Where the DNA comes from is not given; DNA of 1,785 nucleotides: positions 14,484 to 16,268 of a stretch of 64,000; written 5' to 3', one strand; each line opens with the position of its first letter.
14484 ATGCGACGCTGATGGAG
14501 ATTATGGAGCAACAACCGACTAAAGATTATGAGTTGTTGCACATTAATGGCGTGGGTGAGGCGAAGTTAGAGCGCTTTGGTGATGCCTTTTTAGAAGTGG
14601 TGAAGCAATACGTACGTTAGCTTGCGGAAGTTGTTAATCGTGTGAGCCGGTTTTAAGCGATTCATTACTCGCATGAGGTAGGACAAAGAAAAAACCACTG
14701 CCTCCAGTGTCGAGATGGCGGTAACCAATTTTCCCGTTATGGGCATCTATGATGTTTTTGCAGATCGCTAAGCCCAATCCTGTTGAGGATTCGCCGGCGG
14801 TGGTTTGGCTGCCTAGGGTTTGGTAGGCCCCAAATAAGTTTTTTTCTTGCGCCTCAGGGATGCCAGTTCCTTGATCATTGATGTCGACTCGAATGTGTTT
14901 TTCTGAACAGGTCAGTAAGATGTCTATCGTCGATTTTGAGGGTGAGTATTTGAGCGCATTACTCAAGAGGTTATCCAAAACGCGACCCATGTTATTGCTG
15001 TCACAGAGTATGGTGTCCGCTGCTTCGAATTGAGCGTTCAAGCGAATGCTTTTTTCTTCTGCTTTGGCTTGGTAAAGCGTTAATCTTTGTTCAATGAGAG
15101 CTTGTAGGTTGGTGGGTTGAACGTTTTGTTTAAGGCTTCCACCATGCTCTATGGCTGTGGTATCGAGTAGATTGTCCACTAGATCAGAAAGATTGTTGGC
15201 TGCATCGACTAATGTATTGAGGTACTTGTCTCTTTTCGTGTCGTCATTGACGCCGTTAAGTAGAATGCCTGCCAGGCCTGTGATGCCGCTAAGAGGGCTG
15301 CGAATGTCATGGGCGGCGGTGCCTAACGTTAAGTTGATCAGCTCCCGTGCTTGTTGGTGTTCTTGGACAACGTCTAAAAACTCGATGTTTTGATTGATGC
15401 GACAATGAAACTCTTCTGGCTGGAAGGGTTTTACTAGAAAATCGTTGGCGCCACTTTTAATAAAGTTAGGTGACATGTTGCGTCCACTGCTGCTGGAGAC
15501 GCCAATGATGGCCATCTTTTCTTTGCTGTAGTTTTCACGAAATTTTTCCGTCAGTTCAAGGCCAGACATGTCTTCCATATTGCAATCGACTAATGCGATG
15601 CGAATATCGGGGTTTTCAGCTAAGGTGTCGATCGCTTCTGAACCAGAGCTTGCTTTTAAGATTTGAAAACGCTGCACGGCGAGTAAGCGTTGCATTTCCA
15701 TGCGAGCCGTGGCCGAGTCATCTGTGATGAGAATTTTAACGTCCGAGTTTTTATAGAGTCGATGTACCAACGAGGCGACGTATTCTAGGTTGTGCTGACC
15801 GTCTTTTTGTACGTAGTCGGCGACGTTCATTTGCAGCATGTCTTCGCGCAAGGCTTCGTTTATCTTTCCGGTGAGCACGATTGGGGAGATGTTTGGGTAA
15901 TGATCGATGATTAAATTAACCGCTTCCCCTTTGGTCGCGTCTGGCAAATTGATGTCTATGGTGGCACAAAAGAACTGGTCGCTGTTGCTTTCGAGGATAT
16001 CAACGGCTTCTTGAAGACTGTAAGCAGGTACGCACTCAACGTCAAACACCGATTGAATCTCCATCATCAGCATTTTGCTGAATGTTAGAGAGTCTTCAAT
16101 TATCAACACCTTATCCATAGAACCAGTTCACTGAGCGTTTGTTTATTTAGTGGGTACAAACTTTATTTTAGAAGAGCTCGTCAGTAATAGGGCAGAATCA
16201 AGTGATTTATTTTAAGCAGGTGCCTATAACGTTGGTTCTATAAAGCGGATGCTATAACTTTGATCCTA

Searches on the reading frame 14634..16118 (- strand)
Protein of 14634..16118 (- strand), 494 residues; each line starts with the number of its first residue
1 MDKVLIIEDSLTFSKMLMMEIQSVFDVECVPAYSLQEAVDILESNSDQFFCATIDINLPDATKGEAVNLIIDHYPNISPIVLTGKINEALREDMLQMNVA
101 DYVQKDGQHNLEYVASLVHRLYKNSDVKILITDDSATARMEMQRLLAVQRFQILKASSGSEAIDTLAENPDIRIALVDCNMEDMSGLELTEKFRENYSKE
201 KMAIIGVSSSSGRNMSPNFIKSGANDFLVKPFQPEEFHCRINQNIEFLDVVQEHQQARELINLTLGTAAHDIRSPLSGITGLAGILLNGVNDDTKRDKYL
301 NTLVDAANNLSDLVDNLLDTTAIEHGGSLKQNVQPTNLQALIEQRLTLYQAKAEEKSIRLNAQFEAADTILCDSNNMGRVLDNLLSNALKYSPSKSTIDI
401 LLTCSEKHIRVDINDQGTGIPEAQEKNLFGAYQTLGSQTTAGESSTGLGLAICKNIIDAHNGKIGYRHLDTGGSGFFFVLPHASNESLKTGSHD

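Call 68: search_protein_families(library=ncbifam, proteins=[window:14634-16118:-], max_evalue=0.00001)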
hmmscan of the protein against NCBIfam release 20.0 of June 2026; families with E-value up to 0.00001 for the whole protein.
window:14634-16118:- (494 aa): 138 families (the best 25 are shown)
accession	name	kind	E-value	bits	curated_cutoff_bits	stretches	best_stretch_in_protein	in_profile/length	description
TIGR02956.1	TMAO_torS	equivalog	3.2e-49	167.8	676.5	2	264-486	467-686/967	TMAO reductase system sensor histidine kinase/response regulator TorS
NF050064.1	BlResRespRegCbrR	equivalog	4.9e-46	157.5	600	1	2-250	3-246/415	bile resistance response regulator CbrR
NF038297.2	hybrid_HK_HrmK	equivalog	4.5e-42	144.5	725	2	248-489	222-464/607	hybrid histidine kinase/response regulator HrmK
NF008318.0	PRK11107.1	equivalog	2e-39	135.4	890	2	243-487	275-523/920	two-component sensor histidine kinase BarA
NF008312.0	PRK11100.1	equivalog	9.9e-39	133.5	356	1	250-473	245-465/477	two-component system sensor histidine kinase CreC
NF046044.1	PnpS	equivalog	2.2e-38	132.3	400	1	267-481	176-390/390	two-component system histidine kinase PnpS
NF047465.1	hybrid_HK_LvrA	exception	2.7e-38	131.6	1200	2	298-481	239-421/819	hybrid histidine kinase/response regulator LvrA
NF008302.0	PRK11091.1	equivalog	5.8e-37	127.3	838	2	266-482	288-505/779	aerobic respiration two-component sensor histidine kinase ArcB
NF041947.1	LuxQ_Vibrio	equivalog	5.9e-37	127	1200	2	267-486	478-700/843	quorum-sensing autoinducer 2 sensor kinase/phosphatase LuxQ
NF041880.1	EPS_EpsF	equivalog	6.9e-37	127.1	900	2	253-481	266-492/492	response regulator EpsF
NF008543.0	PRK11466.1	equivalog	1.6e-36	125.5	982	1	246-483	422-663/914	TMAO reductase system sensor histidine kinase/response regulator TorS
NF008099.0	PRK10841.1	equivalog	8.6e-36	123.1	920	2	248-481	457-689/949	two-component system sensor histidine kinase RcsC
NF041832.1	near_NosP_CTERM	subfamily_domain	1.3e-35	123.2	400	1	265-487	11-230/370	NahK/ErcS family hybrid sensor histidine kinase/response regulator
NF033091.0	HK_VanS_ACDEFG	equivalog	3e-35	121.8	400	1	268-465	81-278/293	vancomycin resistance histidine kinase VanS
NF011874.0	PRK15347.1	equivalog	1e-34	119.8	852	2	264-484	401-616/921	two component system sensor kinase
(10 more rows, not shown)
